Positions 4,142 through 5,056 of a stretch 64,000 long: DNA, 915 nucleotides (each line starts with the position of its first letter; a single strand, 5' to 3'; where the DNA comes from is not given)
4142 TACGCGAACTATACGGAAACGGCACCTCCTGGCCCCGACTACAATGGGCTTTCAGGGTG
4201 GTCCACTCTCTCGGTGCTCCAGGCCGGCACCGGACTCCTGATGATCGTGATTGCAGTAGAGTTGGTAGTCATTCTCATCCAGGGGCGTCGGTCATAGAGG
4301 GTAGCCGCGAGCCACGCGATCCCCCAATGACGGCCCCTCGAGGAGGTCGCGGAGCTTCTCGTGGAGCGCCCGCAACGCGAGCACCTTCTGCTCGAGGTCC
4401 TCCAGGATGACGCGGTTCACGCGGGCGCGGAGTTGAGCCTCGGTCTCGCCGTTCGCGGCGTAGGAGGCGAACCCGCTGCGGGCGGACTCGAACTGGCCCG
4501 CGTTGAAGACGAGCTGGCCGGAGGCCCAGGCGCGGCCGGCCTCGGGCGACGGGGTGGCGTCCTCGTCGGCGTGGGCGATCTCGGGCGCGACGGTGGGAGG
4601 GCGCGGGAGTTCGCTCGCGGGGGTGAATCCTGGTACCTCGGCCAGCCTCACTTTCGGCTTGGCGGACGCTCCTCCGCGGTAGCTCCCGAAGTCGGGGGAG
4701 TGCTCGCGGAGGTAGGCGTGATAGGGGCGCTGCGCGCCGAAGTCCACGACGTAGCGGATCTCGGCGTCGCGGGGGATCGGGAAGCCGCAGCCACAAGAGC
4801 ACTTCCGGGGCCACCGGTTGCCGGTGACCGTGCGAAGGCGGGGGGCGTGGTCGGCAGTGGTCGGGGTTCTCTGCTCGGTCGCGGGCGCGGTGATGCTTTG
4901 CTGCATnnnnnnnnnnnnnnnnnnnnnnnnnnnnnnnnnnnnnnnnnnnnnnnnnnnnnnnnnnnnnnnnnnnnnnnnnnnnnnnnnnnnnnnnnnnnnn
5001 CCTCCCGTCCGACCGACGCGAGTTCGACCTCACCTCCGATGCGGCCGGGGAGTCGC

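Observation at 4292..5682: Uncharacterised divergent two-gene module (family A Cys-motif/coiled-coil protein plus family B 2-TM protein) present in two intact copies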

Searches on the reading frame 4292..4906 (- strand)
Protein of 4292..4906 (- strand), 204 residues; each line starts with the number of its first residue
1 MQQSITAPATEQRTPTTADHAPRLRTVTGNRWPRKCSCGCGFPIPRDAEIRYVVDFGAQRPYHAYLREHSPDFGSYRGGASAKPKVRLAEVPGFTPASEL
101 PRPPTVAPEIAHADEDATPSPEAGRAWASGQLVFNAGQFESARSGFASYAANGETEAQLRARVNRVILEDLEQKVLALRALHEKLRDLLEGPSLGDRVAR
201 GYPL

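Call 3: search_protein_families(library=pfam, proteins=[window:4292-4906:-], max_evalue=1)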
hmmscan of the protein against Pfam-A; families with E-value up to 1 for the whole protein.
window:4292-4906:- (204 aa): 1 family
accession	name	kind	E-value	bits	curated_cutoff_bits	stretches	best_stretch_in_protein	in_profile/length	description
PF05205.17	COMPASS-Shg1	-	0.18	13.1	24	1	136-191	9-64/102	COMPASS (Complex proteins associated with Set1p) component shg1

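Call 9: search_protein_families(library=ncbifam, proteins=[window:4292-4906:-], max_evalue=1)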
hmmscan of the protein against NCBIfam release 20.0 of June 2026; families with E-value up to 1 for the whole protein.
window:4292-4906:- (204 aa): 0 families

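Call 10: search_protein_families(library=padloc, proteins=[window:4292-4906:-], max_evalue=1)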
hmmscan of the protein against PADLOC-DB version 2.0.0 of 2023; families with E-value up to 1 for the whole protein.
window:4292-4906:- (204 aa): 0 families

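Call 11: search_protein_families(library=phrogs, proteins=[window:4292-4906:-], max_evalue=1)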
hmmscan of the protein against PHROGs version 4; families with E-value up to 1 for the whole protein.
window:4292-4906:- (204 aa): 0 families

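Call 14: find_homologous_proteins(query=window:4292-4906:-)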
Query window:4292-4906:- (204 aa): 471 proteins with E <= 0.001 among 1077 candidates; the best 120 are listed.
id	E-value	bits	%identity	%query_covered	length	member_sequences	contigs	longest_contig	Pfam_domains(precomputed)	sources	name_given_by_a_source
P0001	8.4e-133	459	100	100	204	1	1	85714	-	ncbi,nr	ncbi:MAG TPA: hypothetical protein VFG07_08940 [Thermoplasmata archaeon]|nr:hypothetical protein [Th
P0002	3.1e-108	379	83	100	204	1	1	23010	-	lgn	-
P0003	8.0e-105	367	82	100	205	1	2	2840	-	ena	-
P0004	2.7e-98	346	79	100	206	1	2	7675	-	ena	-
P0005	3.9e-98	345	79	100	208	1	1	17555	-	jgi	jgi:hypothetical protein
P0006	7.6e-97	341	81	99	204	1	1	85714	-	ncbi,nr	ncbi:MAG TPA: hypothetical protein VFG07_09005 [Thermoplasmata archaeon]|nr:hypothetical protein [Th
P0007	5.0e-88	313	72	100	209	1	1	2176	-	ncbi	-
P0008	1.3e-87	311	73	100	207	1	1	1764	-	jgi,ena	-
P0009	1.5e-87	311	74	100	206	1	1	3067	-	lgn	-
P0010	4.5e-85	303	72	100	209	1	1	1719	-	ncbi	-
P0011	2.6e-83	297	71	98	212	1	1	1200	-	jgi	jgi:hypothetical protein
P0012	3.5e-83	297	74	93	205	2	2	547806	-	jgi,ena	-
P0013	1.4e-82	295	69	100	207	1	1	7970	-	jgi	jgi:hypothetical protein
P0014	1.5e-81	291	67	100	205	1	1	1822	-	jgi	-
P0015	4.1e-81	290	71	98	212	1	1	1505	-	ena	-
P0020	1.5e-79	285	69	98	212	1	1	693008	-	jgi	jgi:hypothetical protein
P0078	9.7e-76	272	66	98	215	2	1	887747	-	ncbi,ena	-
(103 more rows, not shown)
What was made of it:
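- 471 or more homologues, all unnamed and 64-83% identical (call 14).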

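Call 17: find_encoding_contigs(protein=P0078, flank=6000, max_places=3)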
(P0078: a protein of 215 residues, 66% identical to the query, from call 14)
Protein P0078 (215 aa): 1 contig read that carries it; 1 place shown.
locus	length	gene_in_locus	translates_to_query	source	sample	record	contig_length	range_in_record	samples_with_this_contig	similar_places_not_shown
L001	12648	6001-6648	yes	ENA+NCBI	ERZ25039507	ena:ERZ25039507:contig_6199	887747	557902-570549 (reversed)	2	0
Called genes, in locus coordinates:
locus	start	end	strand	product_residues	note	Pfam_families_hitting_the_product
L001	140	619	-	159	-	PF10604:Polyketide_cyc2, PF08327:AHSA1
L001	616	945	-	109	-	PF25213:HVO_A0261_N (weak), PF01022:HTH_5, PF12802:MarR_2, PF12840:HTH_20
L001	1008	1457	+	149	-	PF10604:Polyketide_cyc2, PF08327:AHSA1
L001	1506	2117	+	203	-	PF01872:RibD_C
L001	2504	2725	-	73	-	-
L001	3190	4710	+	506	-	PF13005:zf-IS66 (weak), PF03050:DDE_Tnp_IS66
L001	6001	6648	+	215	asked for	-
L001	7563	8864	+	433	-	PF00801:PKD (weak), PF18911:PKD_4 (weak)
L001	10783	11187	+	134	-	PF00583:Acetyltransf_1, PF13302:Acetyltransf_3, PF13508:Acetyltransf_7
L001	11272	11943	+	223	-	-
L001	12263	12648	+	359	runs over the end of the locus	PF13384:HTH_23 (weak), PF13565:HTH_32, PF13358:DDE_3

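Call 18: find_encoding_contigs(protein=P0020, flank=6000, max_places=3)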
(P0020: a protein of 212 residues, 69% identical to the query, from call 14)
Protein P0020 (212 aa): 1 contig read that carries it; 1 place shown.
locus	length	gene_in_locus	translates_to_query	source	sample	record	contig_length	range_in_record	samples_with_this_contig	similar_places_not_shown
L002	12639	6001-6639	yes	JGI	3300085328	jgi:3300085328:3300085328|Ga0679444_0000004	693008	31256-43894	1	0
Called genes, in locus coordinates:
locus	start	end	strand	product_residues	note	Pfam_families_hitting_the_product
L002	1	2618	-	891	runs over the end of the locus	PF10593:Z1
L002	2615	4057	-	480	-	PF02518:HATPase_c, PF13589:HATPase_c_3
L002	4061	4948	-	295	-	-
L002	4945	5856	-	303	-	PF00145:DNA_methylase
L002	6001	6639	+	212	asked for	-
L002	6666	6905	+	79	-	-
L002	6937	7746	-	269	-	PF00899:ThiF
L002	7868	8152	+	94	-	-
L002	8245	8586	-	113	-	-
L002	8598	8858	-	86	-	-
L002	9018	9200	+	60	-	PF04014:MazE_antitoxin (weak)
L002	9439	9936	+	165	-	-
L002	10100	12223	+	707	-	-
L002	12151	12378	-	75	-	-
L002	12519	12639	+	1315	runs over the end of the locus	PF00801:PKD (faint)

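Call 24: search_solved_structures(query=A1, max_evalue=10)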
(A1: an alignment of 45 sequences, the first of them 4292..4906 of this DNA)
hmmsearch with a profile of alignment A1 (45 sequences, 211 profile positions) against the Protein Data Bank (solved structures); distinct sequences matched with E-value up to 10: 2.
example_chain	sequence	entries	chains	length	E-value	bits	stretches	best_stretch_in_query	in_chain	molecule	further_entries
8x1d_A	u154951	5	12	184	0.02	18.1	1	52-136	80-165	Endo-1,4-beta-xylanase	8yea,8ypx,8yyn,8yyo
23ac_A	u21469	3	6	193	0.024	17.8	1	52-136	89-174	Endo-1,4-beta-xylanase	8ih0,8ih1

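Call 25: find_related_loci(query=A1, collection=genome_contigs, flank=8000)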
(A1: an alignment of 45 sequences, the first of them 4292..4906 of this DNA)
Query A1 (204 aa) in genome_contigs; peptide patterns used: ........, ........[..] (x = any residue, [..] = any of these).
74 stretches matched a pattern; 49 encode a relative of the query (tblastn E <= 1e-3); 45 distinct loci.
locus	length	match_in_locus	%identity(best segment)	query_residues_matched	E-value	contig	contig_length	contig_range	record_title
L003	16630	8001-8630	70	1-200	2e-88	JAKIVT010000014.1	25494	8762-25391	MAG: Thermoplasmata archaeon isolate AcS13-54 AcS13-54_14, whole genome shotgun sequence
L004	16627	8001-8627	66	1-204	1e-82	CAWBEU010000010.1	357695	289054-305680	MAG: uncultured Thermoplasmata archaeon isolate MFD09222.bin.2.157 genome assembly, contig: contig_76412, whole genome s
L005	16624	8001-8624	67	3-204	2e-82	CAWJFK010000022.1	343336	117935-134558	MAG: uncultured Thermoplasmata archaeon isolate MFD09222.bin.2.161 genome assembly, contig: contig_58642, whole genome s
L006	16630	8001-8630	67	2-203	1e-81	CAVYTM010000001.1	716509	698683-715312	MAG: uncultured Thermoplasmata archaeon isolate MFD09222.bin.2.162 genome assembly, contig: contig_134577, whole genome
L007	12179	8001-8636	65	1-204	8e-82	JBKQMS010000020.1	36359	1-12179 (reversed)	MAG: Thermoplasmata archaeon isolate LABRr1A1B1C__bin_68 LABRr1A1B1C_000000100101, whole genome shotgun sequence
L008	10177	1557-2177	67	3-203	3e-81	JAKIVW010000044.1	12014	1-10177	MAG: Thermoplasmata archaeon isolate AcS1-45 NODE_18359_length_12014_cov_3.243164, whole genome shotgun sequence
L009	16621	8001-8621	65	3-200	7e-81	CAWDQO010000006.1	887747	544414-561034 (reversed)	MAG: uncultured Thermoplasmata archaeon isolate MFD03399.bin.2.1 genome assembly, contig: contig_6199, whole genome shot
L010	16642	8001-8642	67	3-204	1e-80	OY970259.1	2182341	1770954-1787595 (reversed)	MAG: uncultured Thermoplasmata archaeon isolate MFD00991.bin.2.14 genome assembly, chromosome: 1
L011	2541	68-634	70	15-196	6e-82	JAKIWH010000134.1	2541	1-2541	MAG: Thermoplasmata archaeon isolate AcS5-34 NODE_163835_length_2541_cov_3.639582, whole genome shotgun sequence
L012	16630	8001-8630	67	2-203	7e-80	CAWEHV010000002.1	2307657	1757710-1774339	MAG: uncultured Thermoplasmata archaeon isolate MFD09222.bin.1.12 genome assembly, contig: contig_47939, whole genome sh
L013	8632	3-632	64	1-203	1e-79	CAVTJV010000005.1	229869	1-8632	MAG: uncultured Thermoplasmata archaeon isolate MFD05580.bin.2.18 genome assembly, contig: contig_48903, whole genome sh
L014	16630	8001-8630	63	1-204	2e-79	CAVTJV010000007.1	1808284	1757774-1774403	MAG: uncultured Thermoplasmata archaeon isolate MFD05580.bin.2.18 genome assembly, contig: contig_5847, whole genome sho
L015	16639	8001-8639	63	1-204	3e-79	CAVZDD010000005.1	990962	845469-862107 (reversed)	MAG: uncultured Thermoplasmata archaeon isolate MFD09222.bin.1.10 genome assembly, contig: contig_95285, whole genome sh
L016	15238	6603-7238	64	1-204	1e-79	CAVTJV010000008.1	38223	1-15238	MAG: uncultured Thermoplasmata archaeon isolate MFD05580.bin.2.18 genome assembly, contig: contig_6979, whole genome sho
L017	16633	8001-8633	66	1-200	3e-79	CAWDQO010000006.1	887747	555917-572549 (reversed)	MAG: uncultured Thermoplasmata archaeon isolate MFD03399.bin.2.1 genome assembly, contig: contig_6199, whole genome shot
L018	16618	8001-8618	65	3-203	2e-79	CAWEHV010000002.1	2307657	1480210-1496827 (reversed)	MAG: uncultured Thermoplasmata archaeon isolate MFD09222.bin.1.12 genome assembly, contig: contig_47939, whole genome sh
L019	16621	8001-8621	64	1-204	9e-79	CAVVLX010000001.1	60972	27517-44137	MAG: uncultured Thermoplasmata archaeon isolate MFD09222.bin.2.58 genome assembly, contig: contig_115199, whole genome s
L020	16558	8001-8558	69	13-200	9e-79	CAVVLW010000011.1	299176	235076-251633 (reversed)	MAG: uncultured Thermoplasmata archaeon isolate MFD09222.bin.2.31 genome assembly, contig: contig_77217, whole genome sh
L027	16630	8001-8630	64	1-203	2e-76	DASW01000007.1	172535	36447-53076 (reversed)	MAG TPA_asm: Thermoplasmata archaeon UBA61 UBA61_contig_23812, whole genome shotgun sequence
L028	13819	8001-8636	61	1-204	5e-76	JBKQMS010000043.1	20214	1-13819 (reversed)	MAG: Thermoplasmata archaeon isolate LABRr1A1B1C__bin_68 LABRr1A1B1C_000000348598, whole genome shotgun sequence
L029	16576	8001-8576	66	23-203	1e-75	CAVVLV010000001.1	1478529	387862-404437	MAG: uncultured Thermoplasmata archaeon isolate MFD09222.bin.2.62 genome assembly, contig: contig_54099, whole genome sh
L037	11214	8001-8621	64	2-203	3e-77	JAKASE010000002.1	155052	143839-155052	MAG: Thermoplasmata archaeon isolate YP1.bin27 NODE_90_length_155052_cov_18.090205, whole genome shotgun sequence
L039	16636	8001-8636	64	3-203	7e-79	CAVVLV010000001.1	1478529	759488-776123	MAG: uncultured Thermoplasmata archaeon isolate MFD09222.bin.2.62 genome assembly, contig: contig_54099, whole genome sh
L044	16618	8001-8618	68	3-196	2e-80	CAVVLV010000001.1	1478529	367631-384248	MAG: uncultured Thermoplasmata archaeon isolate MFD09222.bin.2.62 genome assembly, contig: contig_54099, whole genome sh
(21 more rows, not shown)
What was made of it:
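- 45 genome loci, all Thermoplasmata MAGs, up to 6 per genome (call 25).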

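Call 28: predict_structure(alignment_id=A1)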
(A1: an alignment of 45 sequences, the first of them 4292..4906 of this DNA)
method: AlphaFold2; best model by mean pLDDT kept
length: 204 residues; sequences in the alignment: 45
mean_pLDDT: 59.7   pTM: 0.26
mean pLDDT of the five models: 59.7, 58.2, 56.9, 54.0, 53.3
residues with pLDDT >= 90: 10; 70-90: 59; 50-70: 57; < 50: 78
segments of 3 or more residues with pLDDT < 50: 1-3, 5-21, 75-87, 106-110, 112-120, 122-147, 201-204
pLDDT, mean of each block of 10 residues (from residue 1): 44 35 63 72 70 77 77 47 46 67 50 42 42 41 47 74 87 92 75 54 43
secondary structure, 60 per line:
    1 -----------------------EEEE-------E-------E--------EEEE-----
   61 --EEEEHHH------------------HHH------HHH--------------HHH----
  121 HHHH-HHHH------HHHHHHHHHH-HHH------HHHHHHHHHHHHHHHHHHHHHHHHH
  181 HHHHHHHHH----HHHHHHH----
elements in order: E24-27 E52-55 E63-66 H121-124 H126-129 H136-145 H156-189 H194-200
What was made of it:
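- The A structure model is poor (pLDDT 59.7, call 28), and nothing supports any specific biochemical activity.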

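Call 37: search_protein_families(library=pfam, proteins=[L014:8651-8905:+, L007:8657-8905:+, L003:8672-8911:+, L001:9676-10506:+, L029:2448-3083:+, L027:11720-12313:+, L005:6470-7087:+, L039:12787-13374:+, L008:7904-8512:+, L044:7314-7892:-], max_evalue=1)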
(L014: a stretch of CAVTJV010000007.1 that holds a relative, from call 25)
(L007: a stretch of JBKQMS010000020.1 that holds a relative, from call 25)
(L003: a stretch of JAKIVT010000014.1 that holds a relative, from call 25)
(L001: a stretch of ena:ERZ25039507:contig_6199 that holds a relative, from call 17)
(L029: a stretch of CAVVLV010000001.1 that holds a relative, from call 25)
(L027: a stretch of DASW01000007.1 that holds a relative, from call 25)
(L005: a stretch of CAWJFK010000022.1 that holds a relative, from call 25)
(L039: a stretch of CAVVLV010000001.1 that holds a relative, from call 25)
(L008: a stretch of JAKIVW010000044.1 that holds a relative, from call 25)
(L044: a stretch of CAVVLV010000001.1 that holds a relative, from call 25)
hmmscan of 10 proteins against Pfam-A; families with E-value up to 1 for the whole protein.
L014:8651-8905:+ (84 aa): 1 family
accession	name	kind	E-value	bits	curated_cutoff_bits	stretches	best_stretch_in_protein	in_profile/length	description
PF21748.3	UPF0150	-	0.063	13.7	27.3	1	19-53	19-53/64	UPF0150-like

L007:8657-8905:+ (82 aa): 1 family
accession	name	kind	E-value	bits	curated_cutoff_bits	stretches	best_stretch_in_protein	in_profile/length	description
PF21841.1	DUF6900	-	0.0016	18.7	24.1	1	45-77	11-42/52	Family of unknown function (DUF6900)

L003:8672-8911:+ (79 aa): 0 families

L001:9676-10506:+ (277 aa): 5 families
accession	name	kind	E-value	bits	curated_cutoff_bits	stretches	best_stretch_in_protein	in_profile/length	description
PF19279.4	YegS_C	-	0.067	13.4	27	1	196-249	15-63/158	YegS C-terminal NAD kinase beta sandwich-like domain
PF07332.16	Phage_holin_3_6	-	0.096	13.2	28.4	1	113-163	42-92/116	Putative Actinobacterial Holin-X, holin superfamily III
PF14110.11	DUF4282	-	0.14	13.2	27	1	109-163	15-65/86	Domain of unknown function (DUF4282)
PF13567.11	DUF4131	-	0.15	12.2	31.6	1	115-170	7-58/165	Domain of unknown function (DUF4131)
PF23933.1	DUF7269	-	0.33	11.4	29.1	1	113-187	1-66/162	Family of unknown function (DUF7269)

L029:2448-3083:+ (212 aa): 0 families

L027:11720-12313:+ (198 aa): 1 family
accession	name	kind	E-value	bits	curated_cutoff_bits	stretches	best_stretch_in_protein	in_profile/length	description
PF15190.11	TMEM251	-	0.24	11.9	27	1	7-74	43-109/131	Transmembrane protein 251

L005:6470-7087:+ (205 aa): 0 families

L039:12787-13374:+ (196 aa): 3 families
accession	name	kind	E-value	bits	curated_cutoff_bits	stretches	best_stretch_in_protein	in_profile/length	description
PF09813.14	Coa3_cc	-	0.0089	16.1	27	1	28-53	8-32/48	Cytochrome c oxidase assembly factor 3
PF15099.11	PIRT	-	0.031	14.5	30.6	1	9-61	19-71/128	Phosphoinositide-interacting protein family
PF19744.4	DUF6232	-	0.2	12.5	27.4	1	10-89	10-75/117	Family of unknown function (DUF6232)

L008:7904-8512:+ (203 aa): 0 families

L044:7314-7892:- (192 aa): 1 family
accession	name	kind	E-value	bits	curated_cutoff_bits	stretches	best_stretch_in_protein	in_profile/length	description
PF07332.16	Phage_holin_3_6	-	0.022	15.3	28.4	1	12-98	19-106/116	Putative Actinobacterial Holin-X, holin superfamily III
